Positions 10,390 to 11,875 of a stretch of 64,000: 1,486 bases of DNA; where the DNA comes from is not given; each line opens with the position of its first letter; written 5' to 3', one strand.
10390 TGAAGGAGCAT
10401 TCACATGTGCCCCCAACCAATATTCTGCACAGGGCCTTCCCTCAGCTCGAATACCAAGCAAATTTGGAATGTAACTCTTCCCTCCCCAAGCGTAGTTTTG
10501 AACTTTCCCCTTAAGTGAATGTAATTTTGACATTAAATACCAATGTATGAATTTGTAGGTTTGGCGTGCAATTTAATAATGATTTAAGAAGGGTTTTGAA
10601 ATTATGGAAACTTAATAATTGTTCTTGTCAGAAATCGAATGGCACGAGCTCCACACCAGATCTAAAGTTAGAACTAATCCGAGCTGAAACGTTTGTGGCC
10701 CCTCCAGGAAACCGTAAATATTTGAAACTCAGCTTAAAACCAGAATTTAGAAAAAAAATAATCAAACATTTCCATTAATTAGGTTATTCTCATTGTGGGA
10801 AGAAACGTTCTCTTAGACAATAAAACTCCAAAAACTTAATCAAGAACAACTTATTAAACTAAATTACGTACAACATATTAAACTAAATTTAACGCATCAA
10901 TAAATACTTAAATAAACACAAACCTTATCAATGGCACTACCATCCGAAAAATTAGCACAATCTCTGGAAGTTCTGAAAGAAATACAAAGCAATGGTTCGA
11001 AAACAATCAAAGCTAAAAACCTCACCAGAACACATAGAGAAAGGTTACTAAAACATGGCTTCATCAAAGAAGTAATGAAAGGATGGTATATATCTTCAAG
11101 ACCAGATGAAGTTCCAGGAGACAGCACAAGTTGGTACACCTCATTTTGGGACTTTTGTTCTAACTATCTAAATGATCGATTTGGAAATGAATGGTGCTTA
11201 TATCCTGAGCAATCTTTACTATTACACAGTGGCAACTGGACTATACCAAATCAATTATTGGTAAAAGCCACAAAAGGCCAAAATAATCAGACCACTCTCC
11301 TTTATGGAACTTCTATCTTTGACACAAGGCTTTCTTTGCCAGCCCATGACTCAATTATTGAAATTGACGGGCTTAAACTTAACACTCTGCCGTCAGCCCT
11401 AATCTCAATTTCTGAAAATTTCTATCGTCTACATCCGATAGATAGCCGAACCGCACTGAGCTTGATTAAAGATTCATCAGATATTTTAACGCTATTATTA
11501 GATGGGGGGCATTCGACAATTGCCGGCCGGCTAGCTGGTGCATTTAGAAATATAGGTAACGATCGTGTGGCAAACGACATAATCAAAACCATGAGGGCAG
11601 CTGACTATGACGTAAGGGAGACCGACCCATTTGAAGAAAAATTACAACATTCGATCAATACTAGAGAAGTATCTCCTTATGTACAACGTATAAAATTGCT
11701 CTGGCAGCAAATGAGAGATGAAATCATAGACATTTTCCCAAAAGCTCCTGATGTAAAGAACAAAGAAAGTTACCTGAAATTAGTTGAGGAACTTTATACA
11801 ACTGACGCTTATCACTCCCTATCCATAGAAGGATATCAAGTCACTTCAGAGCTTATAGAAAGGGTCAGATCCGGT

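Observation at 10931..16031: Cargo module 1: class II Fic enzyme with an unusual AbiEi-like N-terminal extension, paired with a 1158-aa membrane-anchored helical-repeat giant with no enzymatic motif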

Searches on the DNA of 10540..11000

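Call 99: search_rna_families(source=window, start=10540, end=11000, threshold=evalue, max_evalue=1)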
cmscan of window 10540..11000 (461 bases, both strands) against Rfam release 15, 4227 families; matches with E-value up to 1: 0.
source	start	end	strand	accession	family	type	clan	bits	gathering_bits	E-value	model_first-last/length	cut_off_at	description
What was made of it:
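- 10830..10925 (+): Array of four 24-bp direct-repeat units just upstream of the Fic start codon; putative operator for the Fic protein's winged helix. No Rfam match (call 99).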

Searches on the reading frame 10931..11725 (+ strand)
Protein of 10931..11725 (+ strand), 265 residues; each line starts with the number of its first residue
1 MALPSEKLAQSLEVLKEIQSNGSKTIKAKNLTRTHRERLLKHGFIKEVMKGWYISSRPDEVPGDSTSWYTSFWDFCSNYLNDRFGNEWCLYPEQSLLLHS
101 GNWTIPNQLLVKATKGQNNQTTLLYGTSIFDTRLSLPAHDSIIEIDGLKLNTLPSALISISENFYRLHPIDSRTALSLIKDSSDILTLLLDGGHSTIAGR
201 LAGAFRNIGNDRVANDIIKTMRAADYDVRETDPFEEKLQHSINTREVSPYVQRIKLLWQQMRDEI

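Call 34: search_protein_families(library=pfam, proteins=[window:10931-11725:+], max_evalue=10)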
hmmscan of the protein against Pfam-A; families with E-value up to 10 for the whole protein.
seq(265 aa): 1 family
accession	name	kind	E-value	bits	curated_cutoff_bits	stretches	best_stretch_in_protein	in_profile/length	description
PF24744.1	CARF-assoc_HTH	-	0.23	11.9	27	1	30-55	18-43/55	CARF-associated HTH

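Call 77: search_solved_structures(query=A5, max_evalue=10, show_alignments=3)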
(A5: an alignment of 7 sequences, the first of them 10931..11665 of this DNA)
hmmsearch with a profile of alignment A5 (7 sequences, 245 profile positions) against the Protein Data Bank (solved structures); distinct sequences matched with E-value up to 10: 6.
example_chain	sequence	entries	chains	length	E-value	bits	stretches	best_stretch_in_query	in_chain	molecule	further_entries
2paq_A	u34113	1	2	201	0.35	13.3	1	140-208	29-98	5'-deoxynucleotidase YfbR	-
5dcq_A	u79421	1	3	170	0.36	13.3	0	190-230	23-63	artificial repeat proteins (alphaREP3)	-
7p0h_A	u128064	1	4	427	0.39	13.1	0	174-234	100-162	Helicobacter pylori ComF fused to an artificial alphaREP crystallization helper (named B2)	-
6gwc_C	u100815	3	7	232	0.56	12.6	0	174-230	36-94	iE5 ALPHAREP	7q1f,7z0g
8aw4_A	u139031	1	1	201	0.85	12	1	176-229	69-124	ALPHAREP bB-E3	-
2par_A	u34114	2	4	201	1.1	11.7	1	140-208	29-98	5'-deoxynucleotidase YfbR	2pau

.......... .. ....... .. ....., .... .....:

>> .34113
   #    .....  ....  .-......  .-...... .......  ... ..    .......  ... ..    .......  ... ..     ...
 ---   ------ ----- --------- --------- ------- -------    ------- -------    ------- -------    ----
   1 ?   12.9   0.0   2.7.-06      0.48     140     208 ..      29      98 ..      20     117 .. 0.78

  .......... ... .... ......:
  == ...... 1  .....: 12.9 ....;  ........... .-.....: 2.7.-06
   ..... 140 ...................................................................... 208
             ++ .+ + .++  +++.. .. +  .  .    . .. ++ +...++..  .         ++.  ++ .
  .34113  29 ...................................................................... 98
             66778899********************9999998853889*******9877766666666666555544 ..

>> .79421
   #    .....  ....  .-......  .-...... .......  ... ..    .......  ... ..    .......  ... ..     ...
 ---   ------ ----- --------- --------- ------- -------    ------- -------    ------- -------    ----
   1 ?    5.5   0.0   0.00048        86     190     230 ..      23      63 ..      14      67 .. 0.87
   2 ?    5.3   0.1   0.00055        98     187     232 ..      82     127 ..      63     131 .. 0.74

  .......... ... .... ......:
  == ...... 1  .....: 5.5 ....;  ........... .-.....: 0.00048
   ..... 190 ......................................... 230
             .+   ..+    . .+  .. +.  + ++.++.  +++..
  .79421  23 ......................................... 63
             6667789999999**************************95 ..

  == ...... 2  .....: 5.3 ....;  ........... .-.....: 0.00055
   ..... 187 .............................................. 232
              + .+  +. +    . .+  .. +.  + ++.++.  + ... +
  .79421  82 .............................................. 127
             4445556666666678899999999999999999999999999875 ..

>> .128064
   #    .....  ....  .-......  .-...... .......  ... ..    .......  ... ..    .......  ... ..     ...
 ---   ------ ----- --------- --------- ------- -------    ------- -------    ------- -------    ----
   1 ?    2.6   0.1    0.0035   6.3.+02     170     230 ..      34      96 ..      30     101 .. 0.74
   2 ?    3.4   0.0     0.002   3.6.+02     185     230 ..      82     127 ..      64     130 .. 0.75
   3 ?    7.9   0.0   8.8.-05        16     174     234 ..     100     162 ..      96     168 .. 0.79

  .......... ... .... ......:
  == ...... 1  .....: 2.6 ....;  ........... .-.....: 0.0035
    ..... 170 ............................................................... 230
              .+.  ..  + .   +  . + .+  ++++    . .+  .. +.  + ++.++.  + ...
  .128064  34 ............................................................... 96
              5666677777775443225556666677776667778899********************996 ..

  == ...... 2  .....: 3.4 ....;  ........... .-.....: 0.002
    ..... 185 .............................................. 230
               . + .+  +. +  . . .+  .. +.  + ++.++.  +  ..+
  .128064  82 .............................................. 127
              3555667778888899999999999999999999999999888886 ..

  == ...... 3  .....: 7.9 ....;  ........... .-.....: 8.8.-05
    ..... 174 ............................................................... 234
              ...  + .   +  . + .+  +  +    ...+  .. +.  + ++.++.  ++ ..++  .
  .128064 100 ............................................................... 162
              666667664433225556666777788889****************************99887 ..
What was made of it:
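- On AbiEi antitoxin (type IV AbiE / MenAT): An N-terminal profile finds no AbiEi or Rv2827c sequence in the PDB (call 77).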
